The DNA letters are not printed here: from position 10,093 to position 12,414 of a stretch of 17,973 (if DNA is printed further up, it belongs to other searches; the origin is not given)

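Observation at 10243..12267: Unusual fusion of an aldo/keto reductase to a polynucleotide-kinase-like kinase and a Zn-loop HAD-IIIA phosphatase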

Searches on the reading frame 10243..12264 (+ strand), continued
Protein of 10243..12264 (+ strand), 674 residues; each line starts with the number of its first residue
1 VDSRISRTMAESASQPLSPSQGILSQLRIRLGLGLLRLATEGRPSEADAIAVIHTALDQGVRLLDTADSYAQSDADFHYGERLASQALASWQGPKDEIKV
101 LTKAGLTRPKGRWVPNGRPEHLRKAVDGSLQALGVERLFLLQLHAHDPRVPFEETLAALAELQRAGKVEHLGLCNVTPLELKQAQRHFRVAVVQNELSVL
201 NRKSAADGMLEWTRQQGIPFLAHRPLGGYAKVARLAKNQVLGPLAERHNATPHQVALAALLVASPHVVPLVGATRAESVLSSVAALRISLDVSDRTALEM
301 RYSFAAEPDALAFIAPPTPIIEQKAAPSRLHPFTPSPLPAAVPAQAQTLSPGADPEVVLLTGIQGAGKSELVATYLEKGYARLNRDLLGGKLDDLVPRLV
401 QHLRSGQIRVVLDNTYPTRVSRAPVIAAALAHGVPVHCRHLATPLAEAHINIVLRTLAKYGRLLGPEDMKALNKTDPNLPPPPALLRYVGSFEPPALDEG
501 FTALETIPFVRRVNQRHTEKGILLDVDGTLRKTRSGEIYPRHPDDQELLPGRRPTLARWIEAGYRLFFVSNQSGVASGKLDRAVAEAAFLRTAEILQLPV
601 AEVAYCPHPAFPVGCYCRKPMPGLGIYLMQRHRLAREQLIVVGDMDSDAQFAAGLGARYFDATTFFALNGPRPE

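Call 5: find_homologous_proteins(query=window:10243-12264:+)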
Query window:10243-12264:+ (674 aa): 682 proteins with E <= 0.001 among 8000 candidates; the best 120 are listed.
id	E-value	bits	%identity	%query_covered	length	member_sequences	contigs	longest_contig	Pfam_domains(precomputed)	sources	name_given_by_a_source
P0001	0.0e+0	1424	100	95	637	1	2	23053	PF00702.33,PF00248.28,PF13671.13,PF08645.18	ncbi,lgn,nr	ncbi:MAG: HAD-IIIA family hydrolase [Gemmataceae bacterium]|nr:HAD-IIIA family hydrolase [Gemmatacea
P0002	0.0e+0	1087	75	97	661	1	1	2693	PF00248.28,PF13671.13,PF08645.18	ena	-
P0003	0.0e+0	1075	74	98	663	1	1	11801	PF00248.28,PF13671.13,PF08645.18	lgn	-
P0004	0.0e+0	1063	73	98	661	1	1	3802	PF00702.33,PF00248.28,PF13671.13,PF08645.18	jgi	jgi:HAD superfamily hydrolase (TIGR01662 family)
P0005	0.0e+0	1057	74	97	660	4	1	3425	PF00248.28,PF13671.13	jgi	jgi:HAD superfamily hydrolase (TIGR01662 family)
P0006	0.0e+0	1050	73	97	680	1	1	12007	PF00248.28,PF13671.13,PF08645.18,PF13242.13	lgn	-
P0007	0.0e+0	1032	72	97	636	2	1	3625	PF00248.28,PF13671.13,PF08645.18,PF13242.13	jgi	jgi:histidinol-phosphate phosphatase family protein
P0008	0.0e+0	1030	72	97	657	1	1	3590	PF00702.33,PF00248.28,PF13671.13,PF08645.18,PF13242.13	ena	-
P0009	0.0e+0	1030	71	98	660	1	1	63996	PF00248.28,PF13671.13,PF08645.18,PF13242.13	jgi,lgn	jgi:HAD superfamily hydrolase (TIGR01662 family)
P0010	0.0e+0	1025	71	97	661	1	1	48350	PF00248.28,PF13671.13,PF08645.18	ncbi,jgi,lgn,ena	-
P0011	0.0e+0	1022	71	97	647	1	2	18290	PF00248.28,PF13671.13,PF08645.18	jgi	-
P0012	0.0e+0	1021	71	97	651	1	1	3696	PF00248.28,PF13671.13,PF08645.18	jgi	jgi:HAD superfamily hydrolase (TIGR01662 family)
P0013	5.4e-298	1008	68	96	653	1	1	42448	PF00702.33,PF00248.28,PF13671.13,PF08645.18,PF13242.13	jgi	jgi:HAD superfamily hydrolase (TIGR01662 family)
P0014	1.5e-297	1007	67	100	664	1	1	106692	PF00248.28,PF13671.13,PF08645.18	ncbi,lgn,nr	ncbi:MAG: HAD-IIIA family hydrolase [Planctomycetes bacterium]|nr:HAD-IIIA family hydrolase [Plancto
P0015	1.7e-297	1007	70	96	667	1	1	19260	PF00702.33,PF00248.28,PF13671.13,PF08645.18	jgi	jgi:HAD superfamily hydrolase (TIGR01662 family)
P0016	3.9e-297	1005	70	96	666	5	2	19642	PF00702.33,PF00248.28,PF13671.13,PF08645.18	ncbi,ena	-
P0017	5.8e-297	1005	70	97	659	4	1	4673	PF00248.28,PF13671.13,PF08645.18,PF13242.13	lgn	-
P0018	1.1e-296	1004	68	97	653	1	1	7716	PF00248.28,PF13671.13,PF08645.18,PF13242.13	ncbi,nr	ncbi:MAG TPA: aldo/keto reductase [Gemmataceae bacterium]|nr:aldo/keto reductase [Gemmataceae bacter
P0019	3.6e-296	1002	69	98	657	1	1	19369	PF00702.33,PF00248.28,PF13671.13,PF08645.18,PF13242.13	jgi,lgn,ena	-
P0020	5.0e-295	998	69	96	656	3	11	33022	PF00702.33,PF00248.28,PF13671.13,PF08645.18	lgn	-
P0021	1.0e-294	997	70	93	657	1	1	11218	PF00702.33,PF00248.28,PF13671.13,PF08645.18,PF13242.13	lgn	-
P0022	6.7e-294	995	69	97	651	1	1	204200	PF00248.28,PF13671.13,PF08645.18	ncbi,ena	-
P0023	4.4e-293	992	68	96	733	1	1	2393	PF00248.28,PF13671.13,PF08645.18,PF13242.13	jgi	jgi:HAD superfamily hydrolase (TIGR01662 family)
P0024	2.9e-292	989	69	97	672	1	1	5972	PF00248.28,PF13671.13,PF08645.18,PF13242.13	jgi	jgi:HAD superfamily hydrolase (TIGR01662 family)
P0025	3.3e-291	986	68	98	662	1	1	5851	PF00702.33,PF00248.28,PF13671.13,PF08645.18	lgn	-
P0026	7.3e-288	975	68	96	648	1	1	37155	PF00248.28,PF13671.13,PF08645.18,PF13242.13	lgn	-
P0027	5.2e-286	969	66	96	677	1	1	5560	PF00702.33,PF00248.28,PF13671.13,PF08645.18,PF13242.13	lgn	-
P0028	8.2e-286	968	68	94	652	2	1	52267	PF00248.28,PF13671.13,PF08645.18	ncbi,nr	ncbi:MAG TPA: aldo/keto reductase [Gemmatales bacterium]|nr:aldo/keto reductase [Gemmatales bacteriu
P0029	1.8e-285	967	67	94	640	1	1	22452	PF00702.33,PF00248.28,PF13671.13,PF08645.18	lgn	-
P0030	5.0e-285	965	68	97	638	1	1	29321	PF13419.13,PF00702.33,PF00248.28,PF13671.13,PF08645.18,PF13242.13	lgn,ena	-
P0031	1.0e-284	964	68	94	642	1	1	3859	PF00702.33,PF00248.28,PF13671.13,PF08645.18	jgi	jgi:HAD superfamily hydrolase (TIGR01662 family)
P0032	1.6e-284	964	68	96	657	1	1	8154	PF00248.28,PF13671.13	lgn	-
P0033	1.1e-283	961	69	94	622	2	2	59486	PF00702.33,PF00248.28,PF13671.13,PF08645.18,PF13242.13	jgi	-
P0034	6.9e-283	958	66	96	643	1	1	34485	PF00702.33,PF00248.28,PF13671.13,PF08645.18,PF13242.13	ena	-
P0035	3.4e-279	946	65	99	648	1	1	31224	PF00702.33,PF00248.28,PF13671.13,PF08645.18,PF13242.13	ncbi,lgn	-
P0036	1.5e-278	944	66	97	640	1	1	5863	PF00248.28,PF13671.13,PF08645.18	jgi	jgi:histidinol-phosphate phosphatase family protein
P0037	1.2e-276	938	67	96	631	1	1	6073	PF00702.33,PF00248.28,PF13671.13,PF08645.18,PF13242.13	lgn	-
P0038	2.4e-276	937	65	93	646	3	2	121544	PF13419.13,PF00248.28,PF13671.13,PF08645.18,PF13242.13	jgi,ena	jgi:HAD superfamily hydrolase (TIGR01662 family)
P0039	8.2e-274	928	64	97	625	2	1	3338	PF00702.33,PF00248.28,PF13671.13,PF08645.18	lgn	-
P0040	1.3e-273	928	65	94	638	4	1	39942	PF00702.33,PF00248.28,PF13671.13,PF08645.18,PF13242.13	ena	-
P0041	4.3e-273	926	66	96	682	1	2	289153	PF00702.33,PF00248.28,PF13671.13,PF08645.18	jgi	jgi:HAD superfamily hydrolase (TIGR01662 family)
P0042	1.2e-271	921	65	97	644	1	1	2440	PF00702.33,PF00248.28,PF13671.13,PF08645.18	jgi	jgi:histidinol-phosphate phosphatase family protein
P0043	3.5e-271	920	66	95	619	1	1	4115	PF00702.33,PF00248.28,PF13671.13,PF08645.18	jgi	jgi:HAD superfamily hydrolase (TIGR01662 family)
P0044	4.6e-271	919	65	97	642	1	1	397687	PF00248.28,PF13671.13,PF08645.18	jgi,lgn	-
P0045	4.6e-270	916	62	97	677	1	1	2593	PF00248.28,PF13671.13,PF08645.18,PF13242.13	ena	-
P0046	2.8e-269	913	64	98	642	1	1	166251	PF00248.28,PF13671.13,PF08645.18,PF13242.13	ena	-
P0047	3.2e-269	913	63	97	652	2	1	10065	PF00248.28,PF13671.13,PF08645.18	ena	-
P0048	3.1e-268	910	63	96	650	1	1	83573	PF00248.28,PF13671.13,PF08645.18,PF13242.13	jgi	jgi:HAD superfamily hydrolase (TIGR01662 family)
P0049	5.3e-268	909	65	94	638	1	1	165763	PF13419.13,PF00702.33,PF00248.28,PF13671.13,PF08645.18,PF13242.13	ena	-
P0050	1.2e-266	905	63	94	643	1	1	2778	PF00702.33,PF00248.28,PF13671.13,PF08645.18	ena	-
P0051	1.2e-266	905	63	96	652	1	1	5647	PF00702.33,PF00248.28,PF13671.13,PF08645.18,PF13242.13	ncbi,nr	ncbi:MAG: HAD-IIIA family hydrolase [Planctomycetota bacterium]|nr:HAD-IIIA family hydrolase [Planct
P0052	2.7e-266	904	65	97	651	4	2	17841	PF00248.28,PF13671.13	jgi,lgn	jgi:histidinol-phosphate phosphatase family protein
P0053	3.1e-266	903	63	94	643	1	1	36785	PF00702.33,PF00248.28,PF13671.13,PF08645.18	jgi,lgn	jgi:histidinol-phosphate phosphatase family protein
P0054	7.8e-266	902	63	94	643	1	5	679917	PF00702.33,PF00248.28,PF13671.13,PF08645.18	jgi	jgi:histidinol-phosphate phosphatase family protein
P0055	1.2e-265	901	62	93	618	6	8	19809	PF00248.28,PF13671.13,PF08645.18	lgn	-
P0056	1.5e-265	901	63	96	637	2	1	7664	PF00248.28,PF13671.13,PF08645.18,PF13242.13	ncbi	-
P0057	1.7e-265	901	63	94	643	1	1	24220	PF00702.33,PF00248.28,PF13671.13,PF08645.18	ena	-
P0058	3.3e-265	900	63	94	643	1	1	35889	PF00702.33,PF00248.28,PF13671.13,PF08645.18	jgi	-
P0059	3.6e-265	900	63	94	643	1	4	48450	PF00702.33,PF00248.28,PF13671.13,PF08645.18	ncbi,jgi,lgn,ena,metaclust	metaclust:\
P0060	5.3e-265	899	62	99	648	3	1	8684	PF00248.28,PF13671.13,PF08645.18,PF13242.13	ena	-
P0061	7.1e-265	899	63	94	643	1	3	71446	PF00702.33,PF00248.28,PF13671.13,PF08645.18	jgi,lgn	jgi:histidinol-phosphate phosphatase family protein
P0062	1.4e-264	898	63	96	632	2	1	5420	PF00702.33,PF00248.28,PF13671.13,PF08645.18,PF13242.13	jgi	-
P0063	3.4e-264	897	63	94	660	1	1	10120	PF00702.33,PF00248.28,PF13671.13,PF08645.18,PF13242.13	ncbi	-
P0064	6.2e-264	896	63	96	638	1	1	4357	PF00702.33,PF00248.28,PF13671.13,PF08645.18,PF13242.13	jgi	jgi:histidinol-phosphate phosphatase family protein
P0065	8.4e-264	895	63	94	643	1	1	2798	PF00702.33,PF00248.28,PF13671.13,PF08645.18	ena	-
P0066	6.1e-263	892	63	97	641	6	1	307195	PF00248.28,PF13671.13,PF08645.18,PF13242.13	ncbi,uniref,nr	ncbi:MAG: HAD-IIIA family hydrolase [Nannocystis sp.]|uniref:aldo/keto reductase n=1 Tax=Nannocystis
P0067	6.8e-263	892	63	97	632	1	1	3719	PF00702.33,PF00248.28,PF13671.13,PF08645.18,PF13242.13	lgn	-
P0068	1.1e-262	892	63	96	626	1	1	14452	PF00248.28,PF13671.13,PF08645.18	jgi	jgi:HAD superfamily hydrolase (TIGR01662 family)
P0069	2.0e-262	891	63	96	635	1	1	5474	PF13344.13,PF00702.33,PF00248.28,PF13671.13,PF08645.18,PF13242.13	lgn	-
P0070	7.1e-262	889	63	96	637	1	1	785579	PF00248.28,PF13671.13,PF08645.18,PF13242.13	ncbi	ncbi:MAG: aldo/keto reductase [Minicystis sp.]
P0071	1.0e-261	888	63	97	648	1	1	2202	PF00702.33,PF00248.28,PF13671.13,PF08645.18,PF13242.13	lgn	-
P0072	1.5e-261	888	62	94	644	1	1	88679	PF00702.33,PF00248.28,PF13671.13,PF08645.18,PF13242.13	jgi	jgi:histidinol-phosphate phosphatase family protein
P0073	2.1e-261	887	62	96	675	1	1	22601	PF00702.33,PF00248.28,PF13671.13,PF08645.18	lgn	-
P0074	4.1e-261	886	62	94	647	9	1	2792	PF00702.33,PF00248.28,PF13671.13,PF08645.18,PF13242.13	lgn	-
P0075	4.5e-261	886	63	96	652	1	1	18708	PF00702.33,PF00248.28,PF13671.13,PF08645.18,PF13242.13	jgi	jgi:histidinol-phosphate phosphatase family protein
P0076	7.2e-261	886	62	97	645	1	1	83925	PF00702.33,PF00248.28,PF13671.13,PF08645.18,PF13242.13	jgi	jgi:HAD superfamily hydrolase (TIGR01662 family)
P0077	8.1e-261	885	61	96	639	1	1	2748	PF00248.28,PF13671.13,PF08645.18,PF13242.13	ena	-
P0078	1.4e-260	885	62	93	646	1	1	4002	PF00248.28,PF13671.13,PF08645.18,PF13242.13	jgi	jgi:histidinol-phosphate phosphatase family protein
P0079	1.8e-260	884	63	96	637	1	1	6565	PF00702.33,PF00248.28,PF13671.13,PF08645.18,PF13242.13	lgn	-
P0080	1.8e-260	884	62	95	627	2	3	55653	PF00248.28,PF13671.13,PF08645.18,PF13242.13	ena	-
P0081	1.8e-260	884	63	94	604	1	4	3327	PF00248.28,PF13671.13,PF08645.18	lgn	-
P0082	2.1e-260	884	63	96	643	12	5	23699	PF00248.28,PF13671.13,PF08645.18,PF13242.13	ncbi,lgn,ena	-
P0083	2.2e-260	884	63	96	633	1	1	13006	PF00702.33,PF00248.28,PF13671.13,PF08645.18,PF13242.13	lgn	-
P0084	2.3e-260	884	63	92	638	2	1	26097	PF00248.28,PF13671.13,PF08645.18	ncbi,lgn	-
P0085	2.8e-260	884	62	97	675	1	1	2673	PF00702.33,PF00248.28,PF13671.13,PF08645.18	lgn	-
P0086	2.8e-260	884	62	96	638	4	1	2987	PF00248.28,PF13671.13,PF08645.18,PF13242.13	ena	-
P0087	3.5e-260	883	62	98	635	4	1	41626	PF00702.33,PF00248.28,PF13671.13,PF08645.18,PF13242.13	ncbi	-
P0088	8.5e-260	882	62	96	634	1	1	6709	PF00248.28,PF13671.13,PF08645.18,PF13242.13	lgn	-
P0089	8.7e-260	882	62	96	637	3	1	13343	PF00702.33,PF00248.28,PF13671.13,PF08645.18,PF13242.13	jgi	jgi:HAD superfamily hydrolase (TIGR01662 family)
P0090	8.8e-260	882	61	96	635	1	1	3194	PF00702.33,PF00248.28,PF13671.13,PF08645.18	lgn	-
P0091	9.1e-260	882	61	97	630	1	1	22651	PF00248.28,PF13671.13,PF08645.18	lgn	-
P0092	9.3e-260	882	63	96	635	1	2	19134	PF00702.33,PF00248.28,PF13671.13,PF08645.18,PF13242.13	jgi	jgi:histidinol-phosphate phosphatase family protein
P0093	9.7e-260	882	62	93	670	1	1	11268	PF00702.33,PF00248.28,PF13671.13,PF08645.18,PF13242.13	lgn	-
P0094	1.1e-259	882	62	96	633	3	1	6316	PF00702.33,PF00248.28,PF13671.13,PF08645.18,PF13242.13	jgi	jgi:HAD superfamily hydrolase (TIGR01662 family)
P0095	1.6e-259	881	62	96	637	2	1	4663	PF00248.28,PF13671.13,PF08645.18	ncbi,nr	ncbi:MAG TPA: aldo/keto reductase [Candidatus Nanopelagicales bacterium]|nr:aldo/keto reductase [Can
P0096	1.9e-259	881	62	97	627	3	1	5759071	PF00248.28,PF13671.13,PF08645.18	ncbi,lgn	ncbi:MAG: aldo/keto reductase [Gemmatales bacterium]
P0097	2.1e-259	881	63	96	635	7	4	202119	PF00248.28,PF13671.13,PF08645.18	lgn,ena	-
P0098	4.2e-259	880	61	97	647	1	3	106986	PF00702.33,PF00248.28,PF13671.13,PF08645.18,PF13242.13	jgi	jgi:HAD superfamily hydrolase (TIGR01662 family)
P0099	5.3e-259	879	61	98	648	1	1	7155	PF00702.33,PF00248.28,PF13671.13,PF08645.18,PF13242.13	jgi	jgi:HAD superfamily hydrolase (TIGR01662 family)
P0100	5.3e-259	879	61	97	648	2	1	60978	PF13344.13,PF00248.28,PF13671.13,PF08645.18,PF13242.13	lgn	-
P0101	5.6e-259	879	62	96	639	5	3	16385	PF00702.33,PF00248.28,PF13671.13,PF08645.18,PF13242.13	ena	-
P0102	7.6e-259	879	63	94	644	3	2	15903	PF00248.28,PF13671.13,PF08645.18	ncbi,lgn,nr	ncbi:MAG: HAD-IIIA family hydrolase [Nannocystis sp.]|nr:HAD-IIIA family hydrolase [Nannocystis sp.]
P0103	1.3e-258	878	62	93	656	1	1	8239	PF00702.33,PF00248.28,PF13671.13,PF08645.18,PF13242.13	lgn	-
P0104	2.4e-258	877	63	97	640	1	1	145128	PF00248.28,PF13671.13,PF08645.18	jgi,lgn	jgi:histidinol-phosphate phosphatase family protein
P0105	2.6e-258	877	63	96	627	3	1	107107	PF00702.33,PF00248.28,PF13671.13,PF08645.18,PF13242.13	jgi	jgi:histidinol-phosphate phosphatase family protein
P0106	2.9e-258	877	62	97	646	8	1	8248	PF00248.28,PF13671.13,PF08645.18,PF13242.13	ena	-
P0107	4.1e-258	876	62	99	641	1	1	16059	PF00248.28,PF13671.13,PF08645.18,PF13242.13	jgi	jgi:HAD superfamily hydrolase (TIGR01662 family)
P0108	4.3e-258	876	63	97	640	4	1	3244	PF00248.28,PF13671.13,PF08645.18,PF13242.13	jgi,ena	-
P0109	4.9e-258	876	61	96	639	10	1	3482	PF00248.28,PF13671.13,PF08645.18,PF13242.13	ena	-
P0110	5.0e-258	876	62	97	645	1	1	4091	PF00248.28,PF13671.13,PF08645.18,PF13242.13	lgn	-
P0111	7.6e-258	876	62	96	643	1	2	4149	PF00248.28,PF13671.13,PF08645.18,PF13242.13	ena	-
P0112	7.7e-258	876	62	93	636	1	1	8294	PF00702.33,PF00248.28,PF13671.13,PF08645.18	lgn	-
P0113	7.8e-258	876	61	93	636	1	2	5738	PF00248.28,PF13671.13,PF08645.18,PF13242.13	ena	-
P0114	8.9e-258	875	61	97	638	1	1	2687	PF00248.28,PF13671.13,PF08645.18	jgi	jgi:histidinol-phosphate phosphatase family protein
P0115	1.3e-257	875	61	93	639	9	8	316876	PF00248.28,PF13671.13,PF08645.18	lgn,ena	-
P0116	1.4e-257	875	61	98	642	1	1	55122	PF00702.33,PF00248.28,PF13671.13,PF08645.18,PF13242.13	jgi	jgi:histidinol-phosphate phosphatase family protein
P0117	1.6e-257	874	62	96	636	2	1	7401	PF00702.33,PF00248.28,PF13671.13,PF08645.18,PF13242.13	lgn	-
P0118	1.6e-257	874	62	97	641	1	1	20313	PF00702.33,PF00248.28,PF13671.13,PF08645.18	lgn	-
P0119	1.6e-257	874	61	96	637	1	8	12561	PF13344.13,PF00702.33,PF00248.28,PF13671.13,PF08645.18,PF13242.13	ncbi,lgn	ncbi:MAG TPA: aldo/keto reductase [Nannocystis sp.]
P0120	1.6e-257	874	62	93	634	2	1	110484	PF00702.33,PF00248.28,PF13671.13,PF08645.18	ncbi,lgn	-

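Call 10: find_encoding_contigs(protein=P0066, flank=8000, max_places=3)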
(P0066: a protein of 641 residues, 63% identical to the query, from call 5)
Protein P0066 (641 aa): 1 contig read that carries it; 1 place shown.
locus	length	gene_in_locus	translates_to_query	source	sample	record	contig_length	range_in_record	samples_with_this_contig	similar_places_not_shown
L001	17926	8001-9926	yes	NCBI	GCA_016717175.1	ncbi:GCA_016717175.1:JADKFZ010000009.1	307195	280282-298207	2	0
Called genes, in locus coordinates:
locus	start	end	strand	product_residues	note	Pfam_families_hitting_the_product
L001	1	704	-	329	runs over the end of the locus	PF13411:MerR_1, PF13432:TPR_16, PF14559:TPR_19 (weak), PF13431:TPR_17 (weak), PF00515:TPR_1 (weak), PF07719:TPR_2 (weak), PF13414:TPR_11 (weak), PF13428:TPR_14 (weak), +7 more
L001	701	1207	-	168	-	-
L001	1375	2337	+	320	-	PF02951:GSH-S_N, PF02955:GSH-S_ATP, PF08443:RimK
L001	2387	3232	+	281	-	PF08281:Sigma70_r4_2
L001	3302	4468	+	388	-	PF09995:MPAB_Lcp_cat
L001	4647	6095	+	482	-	-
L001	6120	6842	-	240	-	PF10988:DUF2807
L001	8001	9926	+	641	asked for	PF00248:Aldo_ket_red, PF13671:AAA_33, PF08645:PNK3P, PF13242:Hydrolase_like (faint)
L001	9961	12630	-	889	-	PF02739:5_3_exonuc_N, PF01367:5_3_exonuc, PF01612:DNA_pol_A_exo1 (weak), PF22619:DNA_polI_exo1, PF00476:DNA_pol_A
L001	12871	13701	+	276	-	PF00106:adh_short, PF08659:KR, PF13561:adh_short_C2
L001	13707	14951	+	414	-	PF00724:Oxidored_FMN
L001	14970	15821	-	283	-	PF13379:NMT1_2, PF09084:NMT1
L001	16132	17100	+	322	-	-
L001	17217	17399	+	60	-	-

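Call 11: find_encoding_contigs(protein=P0070, flank=8000, max_places=2)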
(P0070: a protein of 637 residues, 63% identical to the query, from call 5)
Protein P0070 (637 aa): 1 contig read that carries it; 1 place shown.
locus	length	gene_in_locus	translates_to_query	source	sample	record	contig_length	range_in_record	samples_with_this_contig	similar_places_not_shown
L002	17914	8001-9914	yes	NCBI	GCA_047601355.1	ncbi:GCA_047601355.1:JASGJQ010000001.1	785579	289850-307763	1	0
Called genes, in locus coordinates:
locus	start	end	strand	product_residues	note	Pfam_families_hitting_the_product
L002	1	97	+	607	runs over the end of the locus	PF01012:ETF, PF00766:ETF_alpha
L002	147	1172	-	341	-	PF00248:Aldo_ket_red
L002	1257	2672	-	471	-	-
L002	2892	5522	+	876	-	PF13191:AAA_16 (weak), PF13401:AAA_22 (weak)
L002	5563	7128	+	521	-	-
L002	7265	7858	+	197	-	-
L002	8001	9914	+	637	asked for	PF00248:Aldo_ket_red, PF13671:AAA_33 (weak), PF08645:PNK3P, PF13242:Hydrolase_like (faint)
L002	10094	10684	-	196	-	-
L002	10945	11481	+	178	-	PF00171:Aldedh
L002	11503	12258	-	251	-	-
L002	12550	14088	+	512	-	PF13493:DUF4118, PF00989:PAS (weak), PF13188:PAS_8 (weak), PF08448:PAS_4 (weak), PF12860:PAS_7 (weak), PF13426:PAS_9, PF00512:HisKA, PF02518:HATPase_c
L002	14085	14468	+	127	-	PF00072:Response_reg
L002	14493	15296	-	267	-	PF00959:Phage_lysozyme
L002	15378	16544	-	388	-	PF09995:MPAB_Lcp_cat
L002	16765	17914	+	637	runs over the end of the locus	-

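Call 12: find_encoding_contigs(protein=P0096, flank=8000, max_places=2)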
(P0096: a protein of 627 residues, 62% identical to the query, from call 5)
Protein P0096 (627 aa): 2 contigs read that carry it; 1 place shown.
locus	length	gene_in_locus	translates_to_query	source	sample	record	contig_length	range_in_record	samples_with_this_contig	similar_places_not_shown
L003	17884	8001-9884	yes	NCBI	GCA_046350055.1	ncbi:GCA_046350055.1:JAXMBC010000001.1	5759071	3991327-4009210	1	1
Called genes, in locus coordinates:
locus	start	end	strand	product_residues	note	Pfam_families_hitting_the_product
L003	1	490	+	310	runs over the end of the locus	-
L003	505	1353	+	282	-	PF03741:TerC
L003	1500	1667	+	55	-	-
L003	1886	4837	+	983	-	PF07596:SBP_bac_10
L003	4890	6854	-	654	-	PF00535:Glycos_transf_2, PF10111:Glyco_tranf_2_2 (weak), PF13641:Glyco_tranf_2_3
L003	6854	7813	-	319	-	PF13733:Glyco_transf_7N (faint), PF13641:Glyco_tranf_2_3 (weak), PF00535:Glycos_transf_2, PF10111:Glyco_tranf_2_2 (weak)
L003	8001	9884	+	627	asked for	PF00248:Aldo_ket_red, PF13671:AAA_33 (weak), PF08645:PNK3P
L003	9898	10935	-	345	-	PF00144:Beta-lactamase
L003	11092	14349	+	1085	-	PF14870:PSII_BNR (faint), PF25852:DUF6242_C (faint), PF02012:BNR (faint), PF13088:BNR_2 (faint), PF24316:Tli3 (faint), PF15899:BNR_6 (faint), PF15902:Sortilin-Vps10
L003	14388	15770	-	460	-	PF13365:Trypsin_2, PF00089:Trypsin, PF00595:PDZ (weak), PF13180:PDZ_2, PF17820:PDZ_6 (weak)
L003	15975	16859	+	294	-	PF01261:AP_endonuc_2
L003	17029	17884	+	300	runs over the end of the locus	PF01261:AP_endonuc_2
